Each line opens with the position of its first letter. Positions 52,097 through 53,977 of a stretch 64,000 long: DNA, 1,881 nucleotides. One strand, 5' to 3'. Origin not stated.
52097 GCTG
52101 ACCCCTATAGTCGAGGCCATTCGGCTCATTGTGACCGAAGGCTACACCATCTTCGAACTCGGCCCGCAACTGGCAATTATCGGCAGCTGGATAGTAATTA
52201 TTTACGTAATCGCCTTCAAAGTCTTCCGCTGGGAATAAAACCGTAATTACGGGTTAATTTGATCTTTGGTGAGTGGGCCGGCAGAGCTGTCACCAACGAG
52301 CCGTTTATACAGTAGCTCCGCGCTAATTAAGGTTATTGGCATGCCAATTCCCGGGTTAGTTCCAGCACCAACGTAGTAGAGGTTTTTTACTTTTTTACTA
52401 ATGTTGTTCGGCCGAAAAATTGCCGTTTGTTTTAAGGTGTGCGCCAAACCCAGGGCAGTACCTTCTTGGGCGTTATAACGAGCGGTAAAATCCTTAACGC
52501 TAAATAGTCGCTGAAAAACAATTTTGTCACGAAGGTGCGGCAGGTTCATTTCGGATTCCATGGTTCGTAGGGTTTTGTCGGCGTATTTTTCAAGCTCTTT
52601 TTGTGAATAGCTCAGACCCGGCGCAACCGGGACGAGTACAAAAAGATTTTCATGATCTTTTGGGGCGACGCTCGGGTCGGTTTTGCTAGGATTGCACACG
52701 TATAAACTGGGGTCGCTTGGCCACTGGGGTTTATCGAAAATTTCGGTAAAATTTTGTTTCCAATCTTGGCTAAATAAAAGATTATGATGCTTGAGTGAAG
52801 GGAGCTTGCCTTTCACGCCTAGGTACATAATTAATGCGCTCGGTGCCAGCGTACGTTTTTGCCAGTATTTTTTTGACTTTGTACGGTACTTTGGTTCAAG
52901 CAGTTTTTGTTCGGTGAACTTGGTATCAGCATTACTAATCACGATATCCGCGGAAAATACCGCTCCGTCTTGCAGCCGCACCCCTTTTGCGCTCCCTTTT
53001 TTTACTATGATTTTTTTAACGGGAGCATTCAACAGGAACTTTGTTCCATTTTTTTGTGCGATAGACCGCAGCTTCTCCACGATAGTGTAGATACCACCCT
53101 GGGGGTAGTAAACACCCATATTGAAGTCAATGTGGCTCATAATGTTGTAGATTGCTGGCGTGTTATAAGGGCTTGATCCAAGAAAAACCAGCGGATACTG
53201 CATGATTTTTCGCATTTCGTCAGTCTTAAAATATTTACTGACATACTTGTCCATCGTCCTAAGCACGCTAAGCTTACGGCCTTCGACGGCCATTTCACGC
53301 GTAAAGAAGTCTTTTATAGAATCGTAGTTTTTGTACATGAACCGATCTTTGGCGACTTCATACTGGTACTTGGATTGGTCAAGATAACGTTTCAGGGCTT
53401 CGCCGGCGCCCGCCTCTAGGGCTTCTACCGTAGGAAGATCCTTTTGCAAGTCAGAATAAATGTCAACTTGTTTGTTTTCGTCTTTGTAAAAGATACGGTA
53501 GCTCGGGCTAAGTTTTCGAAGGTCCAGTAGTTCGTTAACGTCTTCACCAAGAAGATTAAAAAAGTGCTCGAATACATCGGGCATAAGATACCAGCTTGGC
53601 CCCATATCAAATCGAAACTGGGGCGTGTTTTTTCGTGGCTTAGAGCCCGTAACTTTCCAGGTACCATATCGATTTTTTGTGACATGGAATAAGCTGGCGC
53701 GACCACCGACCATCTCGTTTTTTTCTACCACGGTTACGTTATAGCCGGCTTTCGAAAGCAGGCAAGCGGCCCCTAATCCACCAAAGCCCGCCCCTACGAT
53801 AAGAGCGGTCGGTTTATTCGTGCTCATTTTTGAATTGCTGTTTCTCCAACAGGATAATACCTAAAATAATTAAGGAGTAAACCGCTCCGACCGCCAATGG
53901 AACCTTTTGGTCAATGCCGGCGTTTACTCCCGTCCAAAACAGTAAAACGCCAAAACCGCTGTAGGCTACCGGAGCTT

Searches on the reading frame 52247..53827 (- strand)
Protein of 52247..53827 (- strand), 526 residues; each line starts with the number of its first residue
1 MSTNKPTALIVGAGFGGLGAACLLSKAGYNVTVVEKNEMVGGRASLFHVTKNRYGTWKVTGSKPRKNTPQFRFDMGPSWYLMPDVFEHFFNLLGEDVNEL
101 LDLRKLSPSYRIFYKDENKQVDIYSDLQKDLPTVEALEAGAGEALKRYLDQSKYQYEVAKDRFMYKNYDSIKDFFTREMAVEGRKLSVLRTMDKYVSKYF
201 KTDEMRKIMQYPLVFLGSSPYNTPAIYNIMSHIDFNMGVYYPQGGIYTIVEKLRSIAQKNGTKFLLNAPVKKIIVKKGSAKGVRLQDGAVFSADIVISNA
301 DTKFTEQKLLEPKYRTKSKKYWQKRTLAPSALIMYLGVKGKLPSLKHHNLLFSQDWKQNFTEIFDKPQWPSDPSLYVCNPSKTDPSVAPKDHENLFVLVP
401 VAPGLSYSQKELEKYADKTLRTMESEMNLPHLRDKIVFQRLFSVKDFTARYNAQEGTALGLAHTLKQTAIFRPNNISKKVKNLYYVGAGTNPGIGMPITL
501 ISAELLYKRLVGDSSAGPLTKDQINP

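Call 80: search_protein_families(library=pfam, proteins=[window:52247-53827:-], max_evalue=0.00001)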
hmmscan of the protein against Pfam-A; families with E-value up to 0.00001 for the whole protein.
window:52247-53827:- (526 aa): 5 families
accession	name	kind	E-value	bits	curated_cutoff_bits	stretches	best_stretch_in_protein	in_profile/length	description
PF01593.30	Amino_oxidase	-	1.1e-25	91.3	19.8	1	16-502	2-434/443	Flavin containing amine oxidoreductase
PF13450.12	NAD_binding_8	-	9.8e-13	48.6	21.9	1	10-93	1-65/68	NAD(P)-binding Rossmann-like domain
PF01266.30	DAO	-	9.1e-12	45.6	27.9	1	9-45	3-39/353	FAD dependent oxidoreductase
PF07992.20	Pyr_redox_2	-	4.1e-08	33.4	26.1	0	9-57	4-53/291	Pyridine nucleotide-disulphide oxidoreductase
PF00070.33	Pyr_redox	-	1.9e-06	28.8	22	0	8-41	2-35/82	Pyridine nucleotide-disulphide oxidoreductase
